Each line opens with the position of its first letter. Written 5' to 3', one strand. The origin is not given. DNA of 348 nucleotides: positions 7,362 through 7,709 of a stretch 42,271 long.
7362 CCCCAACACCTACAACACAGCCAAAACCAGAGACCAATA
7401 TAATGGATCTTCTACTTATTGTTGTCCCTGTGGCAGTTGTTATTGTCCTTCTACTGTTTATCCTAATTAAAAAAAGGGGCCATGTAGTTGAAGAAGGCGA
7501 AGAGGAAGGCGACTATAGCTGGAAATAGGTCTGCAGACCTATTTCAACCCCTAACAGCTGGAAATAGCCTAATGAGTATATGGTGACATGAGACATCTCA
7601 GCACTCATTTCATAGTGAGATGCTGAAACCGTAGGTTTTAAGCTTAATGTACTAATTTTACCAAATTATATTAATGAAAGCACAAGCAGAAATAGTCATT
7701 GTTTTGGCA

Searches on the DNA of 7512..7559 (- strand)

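Call 50: build_rna_model(alignment_id=A5, structure=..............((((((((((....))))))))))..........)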
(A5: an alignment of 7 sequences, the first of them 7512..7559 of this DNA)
Model R1 built from alignment A5 (7 sequences, 48 columns); structure: as given.
model positions 48; base pairs 10; branch points 0; effective number of sequences 7; information 1.14 bits per position. Calibrated on 0.2 Mb of random sequence (short: E-values are rough).
structure used (alignment columns):
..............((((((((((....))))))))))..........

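Call 51: search_with_rna_model(model_id=R1, source=window, filters=off, max_evalue=10, show_alignments=8)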
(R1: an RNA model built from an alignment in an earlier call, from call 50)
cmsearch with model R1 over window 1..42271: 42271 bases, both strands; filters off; matches with E-value up to 10: 27.
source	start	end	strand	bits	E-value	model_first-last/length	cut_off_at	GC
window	7512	7559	-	66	4.2e-16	1-48/48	no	0.44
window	12645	12692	+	65.9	4.7e-16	1-48/48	no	0.54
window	15796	15843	-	65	7.7e-16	1-48/48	no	0.5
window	7522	7545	+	31.2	1.3e-06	15-38/48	no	0.42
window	15806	15829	+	24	0.00012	15-38/48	no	0.46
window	12659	12682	-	23.9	0.00012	15-38/48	no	0.46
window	24770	24792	-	10.4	0.56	1-48/48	no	0.39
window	33464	33501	+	10.3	0.61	1-48/48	no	0.29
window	12764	12806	+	10.3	0.61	1-48/48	no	0.44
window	10361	10404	+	10.1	0.71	1-48/48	no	0.39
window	3460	3490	+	9.4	1.1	1-48/48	no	0.42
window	30955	30993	-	9.3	1.2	1-48/48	no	0.49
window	38078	38102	+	9.2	1.2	1-48/48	no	0.48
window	8353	8389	+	8.8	1.5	1-48/48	no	0.35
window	16926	16974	-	8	2.6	1-48/48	no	0.39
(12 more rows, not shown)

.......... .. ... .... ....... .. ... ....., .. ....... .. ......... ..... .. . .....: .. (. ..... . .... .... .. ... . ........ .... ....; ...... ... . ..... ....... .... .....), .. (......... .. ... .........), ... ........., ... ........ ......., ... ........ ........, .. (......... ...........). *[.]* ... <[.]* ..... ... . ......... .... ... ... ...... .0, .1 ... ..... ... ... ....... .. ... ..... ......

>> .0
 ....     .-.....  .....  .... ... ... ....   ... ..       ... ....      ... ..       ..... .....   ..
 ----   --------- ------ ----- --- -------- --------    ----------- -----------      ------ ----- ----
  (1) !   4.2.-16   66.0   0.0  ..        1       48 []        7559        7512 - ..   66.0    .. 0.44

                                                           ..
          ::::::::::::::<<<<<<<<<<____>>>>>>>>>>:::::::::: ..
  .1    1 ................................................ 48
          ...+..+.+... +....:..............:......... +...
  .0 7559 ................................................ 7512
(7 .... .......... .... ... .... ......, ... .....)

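Call 52: search_with_rna_model(model_id=R1, sources=[L001, L002, L003, L047, L053, L064, L077, L113, L114, L115, L116], filters=off, max_evalue=10, show_alignments=10)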
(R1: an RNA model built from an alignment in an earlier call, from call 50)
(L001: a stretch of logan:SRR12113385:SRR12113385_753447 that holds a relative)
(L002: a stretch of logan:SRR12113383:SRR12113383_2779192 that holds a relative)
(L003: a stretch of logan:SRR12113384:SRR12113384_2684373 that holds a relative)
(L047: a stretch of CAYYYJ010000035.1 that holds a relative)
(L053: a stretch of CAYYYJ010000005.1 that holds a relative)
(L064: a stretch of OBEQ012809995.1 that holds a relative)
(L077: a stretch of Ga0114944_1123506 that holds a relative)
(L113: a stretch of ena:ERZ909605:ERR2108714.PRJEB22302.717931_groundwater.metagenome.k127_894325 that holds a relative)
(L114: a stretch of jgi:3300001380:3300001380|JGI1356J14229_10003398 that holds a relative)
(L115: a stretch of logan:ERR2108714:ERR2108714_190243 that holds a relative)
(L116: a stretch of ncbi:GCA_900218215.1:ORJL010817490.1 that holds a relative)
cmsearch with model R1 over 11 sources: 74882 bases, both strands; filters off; matches with E-value up to 10: 54.
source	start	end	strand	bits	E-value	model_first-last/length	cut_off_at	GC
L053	3262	3309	+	72.8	1.1e-17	1-48/48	no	0.52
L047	6067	6114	-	69.4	8.9e-17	1-48/48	no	0.5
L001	390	437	+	65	1.4e-15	1-48/48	no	0.5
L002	1004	1051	+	65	1.4e-15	1-48/48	no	0.5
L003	608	655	+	65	1.4e-15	1-48/48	no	0.5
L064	1282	1329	+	64.9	1.5e-15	1-48/48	no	0.48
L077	109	156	+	64.3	2.2e-15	1-48/48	no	0.46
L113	8195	8242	+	53.5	1.8e-12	1-48/48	no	0.42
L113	7844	7891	+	41.5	3.6e-09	1-48/48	no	0.4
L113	1931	1990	-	37.3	4.8e-08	1-48/48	no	0.4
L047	7412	7446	-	35.6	1.4e-07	14-48/48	no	0.49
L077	123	146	-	30.8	2.9e-06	15-38/48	no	0.46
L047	6077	6100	+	30.4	3.6e-06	15-38/48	no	0.46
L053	3276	3299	-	30.4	3.6e-06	15-38/48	no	0.46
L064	1296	1319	-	30.4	3.8e-06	15-38/48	no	0.46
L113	8209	8232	-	26.9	3.3e-05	15-38/48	no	0.38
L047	5769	5824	-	24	0.0002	1-48/48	no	0.34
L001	404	427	-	24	0.0002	15-38/48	no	0.46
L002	1018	1041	-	24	0.0002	15-38/48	no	0.46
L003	622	645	-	24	0.0002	15-38/48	no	0.46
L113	7858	7881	-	23.9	0.00021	15-38/48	no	0.33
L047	7422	7445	+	20.7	0.0016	15-38/48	no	0.46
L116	5595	5635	+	19.6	0.0031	1-48/48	no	0.39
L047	2332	2378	-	19.5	0.0033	1-48/48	no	0.32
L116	5604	5625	-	13.5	0.15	15-38/48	no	0.45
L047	7893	7937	-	12.4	0.29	1-48/48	no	0.51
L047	5772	5810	+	10.7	0.86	15-38/48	no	0.31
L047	1494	1540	-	9.1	2.3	1-48/48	no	0.36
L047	2342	2365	+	9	2.4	15-38/48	no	0.29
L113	1941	1976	+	8.8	2.8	15-38/48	no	0.36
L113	12842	12883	-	8.8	2.8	1-48/48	no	0.48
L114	3870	3911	-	8.8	2.8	1-48/48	no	0.48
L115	2894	2935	-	8.8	2.8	1-48/48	no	0.48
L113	18596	18626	-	8.2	4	1-48/48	no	0.32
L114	9624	9654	-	8.2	4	1-48/48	no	0.32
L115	8648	8678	-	8.2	4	1-48/48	no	0.32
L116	1430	1471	+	8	4.6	1-48/48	no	0.6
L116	5130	5147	-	7.9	4.8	1-48/48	no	0.56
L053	3065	3095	+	7.9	5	1-48/48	no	0.35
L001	2365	2402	-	7.7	5.6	1-48/48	no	0.39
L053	1542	1570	-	7.6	6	1-48/48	no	0.34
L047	5372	5395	+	7.5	6.1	1-48/48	no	0.42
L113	15950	15971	+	7.5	6.2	1-48/48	no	0.55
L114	6978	6999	+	7.5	6.2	1-48/48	no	0.55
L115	6002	6023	+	7.5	6.2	1-48/48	no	0.55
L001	647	695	+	7.5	6.4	1-48/48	no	0.51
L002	1261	1309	+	7.5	6.4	1-48/48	no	0.51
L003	865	913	+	7.5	6.4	1-48/48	no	0.51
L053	4124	4149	+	7.5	6.4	1-48/48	no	0.42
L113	12912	12929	+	7.3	7.1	1-48/48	no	0.39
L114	3940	3957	+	7.3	7.1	1-48/48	no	0.39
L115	2964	2981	+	7.3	7.1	1-48/48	no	0.39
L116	2819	2860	+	7.2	7.4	1-48/48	no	0.52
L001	2917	2942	-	7.1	7.9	1-48/48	no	0.42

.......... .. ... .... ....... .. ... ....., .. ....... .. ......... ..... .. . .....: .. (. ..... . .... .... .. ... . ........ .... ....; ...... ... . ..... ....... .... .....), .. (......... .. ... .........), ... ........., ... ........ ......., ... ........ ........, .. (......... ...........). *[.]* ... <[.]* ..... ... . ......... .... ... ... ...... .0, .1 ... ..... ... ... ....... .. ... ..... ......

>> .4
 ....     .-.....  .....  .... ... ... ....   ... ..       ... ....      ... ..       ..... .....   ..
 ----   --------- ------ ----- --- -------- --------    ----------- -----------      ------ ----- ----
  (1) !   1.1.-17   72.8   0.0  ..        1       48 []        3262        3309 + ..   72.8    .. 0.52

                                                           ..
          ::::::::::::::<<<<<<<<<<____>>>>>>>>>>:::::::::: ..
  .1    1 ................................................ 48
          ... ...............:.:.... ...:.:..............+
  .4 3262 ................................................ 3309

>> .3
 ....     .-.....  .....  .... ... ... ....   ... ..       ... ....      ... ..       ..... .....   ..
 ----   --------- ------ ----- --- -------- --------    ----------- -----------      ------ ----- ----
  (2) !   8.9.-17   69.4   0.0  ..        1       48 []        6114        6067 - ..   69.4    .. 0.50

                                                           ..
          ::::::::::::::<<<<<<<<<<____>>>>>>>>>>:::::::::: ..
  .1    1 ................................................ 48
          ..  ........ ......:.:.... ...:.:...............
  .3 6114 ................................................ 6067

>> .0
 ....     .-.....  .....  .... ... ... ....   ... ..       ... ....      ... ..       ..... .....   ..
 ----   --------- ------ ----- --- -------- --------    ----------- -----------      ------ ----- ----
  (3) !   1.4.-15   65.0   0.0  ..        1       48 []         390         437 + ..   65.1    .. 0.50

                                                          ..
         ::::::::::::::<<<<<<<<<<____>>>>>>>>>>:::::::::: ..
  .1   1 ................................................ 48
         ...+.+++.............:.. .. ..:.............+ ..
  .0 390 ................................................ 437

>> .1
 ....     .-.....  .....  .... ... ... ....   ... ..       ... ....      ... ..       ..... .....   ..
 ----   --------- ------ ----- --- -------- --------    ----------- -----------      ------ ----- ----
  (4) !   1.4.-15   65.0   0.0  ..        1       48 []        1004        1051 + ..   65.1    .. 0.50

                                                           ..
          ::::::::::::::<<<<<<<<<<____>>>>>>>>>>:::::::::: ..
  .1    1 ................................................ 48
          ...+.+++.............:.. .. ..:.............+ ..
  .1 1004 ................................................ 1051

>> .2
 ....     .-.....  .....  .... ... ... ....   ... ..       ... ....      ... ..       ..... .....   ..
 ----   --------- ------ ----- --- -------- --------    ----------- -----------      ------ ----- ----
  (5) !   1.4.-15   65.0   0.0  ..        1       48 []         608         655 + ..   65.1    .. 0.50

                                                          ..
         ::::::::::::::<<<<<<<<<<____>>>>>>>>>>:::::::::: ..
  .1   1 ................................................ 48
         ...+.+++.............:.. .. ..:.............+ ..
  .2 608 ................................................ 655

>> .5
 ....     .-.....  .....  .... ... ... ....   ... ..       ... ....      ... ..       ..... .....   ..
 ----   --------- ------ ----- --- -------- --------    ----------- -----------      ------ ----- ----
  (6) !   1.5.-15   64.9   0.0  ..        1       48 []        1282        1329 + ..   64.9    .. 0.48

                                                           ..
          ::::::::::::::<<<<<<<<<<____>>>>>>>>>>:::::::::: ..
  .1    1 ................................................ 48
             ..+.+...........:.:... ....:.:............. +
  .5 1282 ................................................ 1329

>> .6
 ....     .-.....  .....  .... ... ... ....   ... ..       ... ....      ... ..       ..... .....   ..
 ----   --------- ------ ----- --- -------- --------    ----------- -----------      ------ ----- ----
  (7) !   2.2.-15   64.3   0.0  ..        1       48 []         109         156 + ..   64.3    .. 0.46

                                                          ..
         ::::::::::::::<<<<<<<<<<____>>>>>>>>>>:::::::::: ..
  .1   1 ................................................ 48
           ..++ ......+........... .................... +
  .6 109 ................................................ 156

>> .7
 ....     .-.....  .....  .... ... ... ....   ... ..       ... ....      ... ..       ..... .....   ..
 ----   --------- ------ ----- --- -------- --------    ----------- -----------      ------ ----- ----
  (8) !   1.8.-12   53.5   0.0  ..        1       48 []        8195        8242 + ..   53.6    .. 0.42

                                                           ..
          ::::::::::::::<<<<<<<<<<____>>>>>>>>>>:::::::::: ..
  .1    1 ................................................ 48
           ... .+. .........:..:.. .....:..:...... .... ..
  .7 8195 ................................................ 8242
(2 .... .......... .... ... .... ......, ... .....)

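Call 74: search_with_rna_model(model_id=R1, sources=[L117, L118], filters=off, max_evalue=1, show_alignments=8)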
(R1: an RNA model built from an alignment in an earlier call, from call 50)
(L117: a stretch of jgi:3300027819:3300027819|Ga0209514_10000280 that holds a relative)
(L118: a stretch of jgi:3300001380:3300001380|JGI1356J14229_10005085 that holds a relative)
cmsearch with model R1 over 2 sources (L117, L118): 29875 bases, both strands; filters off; matches with E-value up to 1: 9.
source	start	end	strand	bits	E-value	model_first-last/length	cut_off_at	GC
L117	10063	10110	+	54.9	3.2e-13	1-48/48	no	0.42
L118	6205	6252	+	54.9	3.2e-13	1-48/48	no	0.42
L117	10077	10100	-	31.2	9e-07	15-38/48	no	0.42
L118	6219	6242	-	31.2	9e-07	15-38/48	no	0.42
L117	9852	9897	+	12.5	0.11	1-48/48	no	0.3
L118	5994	6039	+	12.5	0.11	1-48/48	no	0.3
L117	18659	18685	-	10.3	0.42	1-48/48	no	0.41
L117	7058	7087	-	9.8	0.59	1-48/48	no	0.47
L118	3200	3229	-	9.8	0.59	1-48/48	no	0.47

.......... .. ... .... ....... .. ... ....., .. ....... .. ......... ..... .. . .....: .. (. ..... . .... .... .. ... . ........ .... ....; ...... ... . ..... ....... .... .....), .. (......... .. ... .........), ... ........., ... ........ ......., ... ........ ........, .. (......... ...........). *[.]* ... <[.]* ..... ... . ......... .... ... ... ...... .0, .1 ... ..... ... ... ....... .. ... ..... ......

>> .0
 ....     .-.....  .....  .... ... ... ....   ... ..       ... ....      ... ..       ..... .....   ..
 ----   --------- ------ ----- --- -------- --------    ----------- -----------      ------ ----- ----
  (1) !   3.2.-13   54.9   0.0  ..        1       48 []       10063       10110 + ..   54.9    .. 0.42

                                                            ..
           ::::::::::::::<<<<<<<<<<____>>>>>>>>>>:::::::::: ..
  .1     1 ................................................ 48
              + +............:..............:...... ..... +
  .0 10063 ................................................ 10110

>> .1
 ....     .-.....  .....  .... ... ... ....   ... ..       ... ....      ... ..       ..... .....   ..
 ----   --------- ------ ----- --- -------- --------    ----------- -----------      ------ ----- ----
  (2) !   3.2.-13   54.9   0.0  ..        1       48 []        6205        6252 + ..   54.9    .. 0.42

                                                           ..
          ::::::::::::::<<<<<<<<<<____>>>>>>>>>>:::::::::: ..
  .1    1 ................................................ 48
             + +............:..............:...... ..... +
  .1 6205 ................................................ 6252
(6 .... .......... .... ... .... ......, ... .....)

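Call 103: search_with_rna_model(model_id=R1, sources=[L008, L009, L010, L011, L012, L013, L014, L015, L016, L017, L018, L019, L020, L021, L022, L023, L024, L025, L026, L027, L028, L029, L030, L031, L032, L033, L034, L035, L036, L037, L038, L039, L040, L041, L042, L043, L044, L045, L046, L048, L049, L050, L051, L052, L054, L055, L056, L057, L058, L059, L060, L061, L062, L063, L065, L066, L067, L068, L069, L070, L071, L072, L073, L074, L075, L076, L078, L079, L080, L081, L082, L083, L084, L085, L086, L087, L088, L089, L090, L091, L092, L093, L094, L095, L096, L097, L098, L099, L100, L101, L102, L103, L104, L105], filters=default, max_evalue=1)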
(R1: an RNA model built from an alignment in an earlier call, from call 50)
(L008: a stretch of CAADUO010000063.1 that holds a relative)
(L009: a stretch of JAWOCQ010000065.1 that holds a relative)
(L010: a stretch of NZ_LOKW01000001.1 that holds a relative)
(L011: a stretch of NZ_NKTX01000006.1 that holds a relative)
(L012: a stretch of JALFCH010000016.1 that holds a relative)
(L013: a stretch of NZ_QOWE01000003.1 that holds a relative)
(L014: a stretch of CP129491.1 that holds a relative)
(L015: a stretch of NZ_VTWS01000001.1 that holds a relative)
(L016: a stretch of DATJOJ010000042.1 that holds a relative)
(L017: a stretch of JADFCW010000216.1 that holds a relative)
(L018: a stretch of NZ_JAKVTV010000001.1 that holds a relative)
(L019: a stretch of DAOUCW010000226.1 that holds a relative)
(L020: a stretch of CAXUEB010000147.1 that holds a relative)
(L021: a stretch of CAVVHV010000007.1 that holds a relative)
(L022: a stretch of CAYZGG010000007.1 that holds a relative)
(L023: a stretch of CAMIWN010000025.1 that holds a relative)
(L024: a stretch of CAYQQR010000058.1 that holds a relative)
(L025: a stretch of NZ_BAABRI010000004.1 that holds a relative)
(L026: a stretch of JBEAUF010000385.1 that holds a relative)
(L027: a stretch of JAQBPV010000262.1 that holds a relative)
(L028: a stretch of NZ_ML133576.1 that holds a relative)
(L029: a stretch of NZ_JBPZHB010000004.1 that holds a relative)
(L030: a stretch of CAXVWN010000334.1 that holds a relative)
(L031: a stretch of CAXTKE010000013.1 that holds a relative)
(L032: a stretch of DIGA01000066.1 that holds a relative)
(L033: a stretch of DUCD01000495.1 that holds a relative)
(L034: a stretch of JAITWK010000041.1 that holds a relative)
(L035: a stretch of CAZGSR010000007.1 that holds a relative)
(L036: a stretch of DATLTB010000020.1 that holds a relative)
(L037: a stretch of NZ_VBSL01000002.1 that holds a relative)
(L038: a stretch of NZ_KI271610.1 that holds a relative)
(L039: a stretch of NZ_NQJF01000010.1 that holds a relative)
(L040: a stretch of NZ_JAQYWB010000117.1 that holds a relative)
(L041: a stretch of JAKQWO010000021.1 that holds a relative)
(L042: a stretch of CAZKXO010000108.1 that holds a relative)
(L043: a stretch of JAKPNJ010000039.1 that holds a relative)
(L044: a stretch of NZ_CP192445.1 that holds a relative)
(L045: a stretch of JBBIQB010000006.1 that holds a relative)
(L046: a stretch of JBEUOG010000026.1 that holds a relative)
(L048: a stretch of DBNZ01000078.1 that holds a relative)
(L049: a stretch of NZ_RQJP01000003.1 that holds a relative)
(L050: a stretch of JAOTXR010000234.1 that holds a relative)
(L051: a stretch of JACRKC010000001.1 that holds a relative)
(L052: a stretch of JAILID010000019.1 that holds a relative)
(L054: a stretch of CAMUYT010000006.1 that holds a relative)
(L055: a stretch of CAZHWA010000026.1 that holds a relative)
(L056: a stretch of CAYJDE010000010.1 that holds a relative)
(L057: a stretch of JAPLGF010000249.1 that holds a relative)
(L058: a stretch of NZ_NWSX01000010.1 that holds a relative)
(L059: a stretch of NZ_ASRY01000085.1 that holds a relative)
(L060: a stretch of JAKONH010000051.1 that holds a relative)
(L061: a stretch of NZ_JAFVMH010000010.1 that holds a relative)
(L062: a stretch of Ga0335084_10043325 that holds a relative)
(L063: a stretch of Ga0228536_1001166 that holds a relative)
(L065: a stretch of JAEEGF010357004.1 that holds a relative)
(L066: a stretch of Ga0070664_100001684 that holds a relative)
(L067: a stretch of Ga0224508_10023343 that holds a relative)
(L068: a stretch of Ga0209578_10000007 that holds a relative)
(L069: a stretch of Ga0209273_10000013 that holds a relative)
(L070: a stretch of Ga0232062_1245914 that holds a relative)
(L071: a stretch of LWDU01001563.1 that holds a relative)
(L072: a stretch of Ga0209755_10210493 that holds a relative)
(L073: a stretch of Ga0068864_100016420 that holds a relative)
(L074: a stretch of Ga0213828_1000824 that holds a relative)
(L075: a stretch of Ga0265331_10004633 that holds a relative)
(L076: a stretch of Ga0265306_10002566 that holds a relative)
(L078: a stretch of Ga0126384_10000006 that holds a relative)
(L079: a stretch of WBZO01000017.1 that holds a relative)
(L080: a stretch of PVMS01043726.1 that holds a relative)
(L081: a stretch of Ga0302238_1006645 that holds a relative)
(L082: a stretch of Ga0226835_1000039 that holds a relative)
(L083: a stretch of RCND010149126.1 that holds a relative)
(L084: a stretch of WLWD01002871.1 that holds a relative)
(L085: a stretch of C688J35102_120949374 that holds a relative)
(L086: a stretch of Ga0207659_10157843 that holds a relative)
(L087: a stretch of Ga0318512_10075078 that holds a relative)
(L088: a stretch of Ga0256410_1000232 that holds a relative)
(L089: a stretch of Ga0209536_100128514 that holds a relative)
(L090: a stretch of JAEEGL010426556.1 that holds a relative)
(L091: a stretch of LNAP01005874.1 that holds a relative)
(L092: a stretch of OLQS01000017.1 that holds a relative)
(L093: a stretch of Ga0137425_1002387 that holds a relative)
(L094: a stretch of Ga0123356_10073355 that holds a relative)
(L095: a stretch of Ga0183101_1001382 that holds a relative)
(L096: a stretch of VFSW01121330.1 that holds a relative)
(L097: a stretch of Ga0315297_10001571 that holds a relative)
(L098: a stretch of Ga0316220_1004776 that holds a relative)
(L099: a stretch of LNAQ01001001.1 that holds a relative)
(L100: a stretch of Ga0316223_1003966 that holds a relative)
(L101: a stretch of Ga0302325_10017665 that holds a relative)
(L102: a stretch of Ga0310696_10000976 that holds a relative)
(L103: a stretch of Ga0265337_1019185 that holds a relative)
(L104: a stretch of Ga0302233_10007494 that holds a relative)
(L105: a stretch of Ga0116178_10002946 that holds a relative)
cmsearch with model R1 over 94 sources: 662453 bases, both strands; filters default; matches with E-value up to 1: 40.
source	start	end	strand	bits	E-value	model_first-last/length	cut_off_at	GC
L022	2204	2251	-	22.6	0.0044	1-48/48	no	0.56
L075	8201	8248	-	22.6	0.0044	1-48/48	no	0.56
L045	5454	5501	+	21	0.012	1-48/48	no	0.65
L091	2539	2586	+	20.4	0.017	1-48/48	no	0.52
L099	2774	2821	+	20.4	0.017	1-48/48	no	0.52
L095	3400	3447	-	20.3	0.019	1-48/48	no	0.42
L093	1966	2013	+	20.1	0.02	1-48/48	no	0.69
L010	253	300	-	19.4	0.032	1-48/48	no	0.6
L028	3396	3443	+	19.4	0.032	1-48/48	no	0.6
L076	8642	8689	-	19.1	0.039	1-48/48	no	0.54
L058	1792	1839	+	19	0.041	1-48/48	no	0.6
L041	4616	4663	+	18.8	0.046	1-48/48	no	0.54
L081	5461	5508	-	18.8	0.046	1-48/48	no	0.54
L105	12341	12388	+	18.8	0.046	1-48/48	no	0.54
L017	1636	1683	+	18.7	0.051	1-48/48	no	0.48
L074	8326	8374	-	18.4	0.059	1-48/48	no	0.47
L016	3197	3244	-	18.1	0.071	1-48/48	no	0.5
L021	5351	5400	-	17.6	0.097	1-48/48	no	0.48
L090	5051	5098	+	17.1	0.14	1-48/48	no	0.48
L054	3201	3248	-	17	0.14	1-48/48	no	0.44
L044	4257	4304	+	16.9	0.15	1-48/48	no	0.4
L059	594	641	+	16.9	0.15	1-48/48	no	0.4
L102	2519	2566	-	15.9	0.29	1-48/48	no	0.46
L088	2218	2264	+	15.6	0.34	1-48/48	no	0.68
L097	9185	9232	+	15.5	0.36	1-48/48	no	0.48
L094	1132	1179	+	15.3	0.43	1-48/48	no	0.48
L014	3014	3061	-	15.2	0.44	1-48/48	no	0.5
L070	3545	3592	-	15.2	0.44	1-48/48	no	0.5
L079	560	607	+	15.2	0.44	1-48/48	no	0.5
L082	11310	11357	+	15.2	0.44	1-48/48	no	0.5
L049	4429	4476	-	15.1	0.48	1-48/48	no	0.46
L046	3958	4005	+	14.7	0.59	1-48/48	no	0.38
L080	2227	2269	+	14.4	0.75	1-48/48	no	0.58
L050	950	995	-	14.3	0.77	1-48/48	no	0.57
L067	950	995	-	14.3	0.77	1-48/48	no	0.57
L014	5319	5360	+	14.2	0.84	1-48/48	no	0.57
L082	9011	9052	-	14.2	0.84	1-48/48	no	0.57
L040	7017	7064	-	14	0.92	1-48/48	no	0.6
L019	832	880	+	14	0.93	1-48/48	no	0.49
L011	6983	7030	+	14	0.96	1-48/48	no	0.62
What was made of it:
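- The best score in 662 kb of unrelated DNA is 22.6 bits (calls 52, 74, 103).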
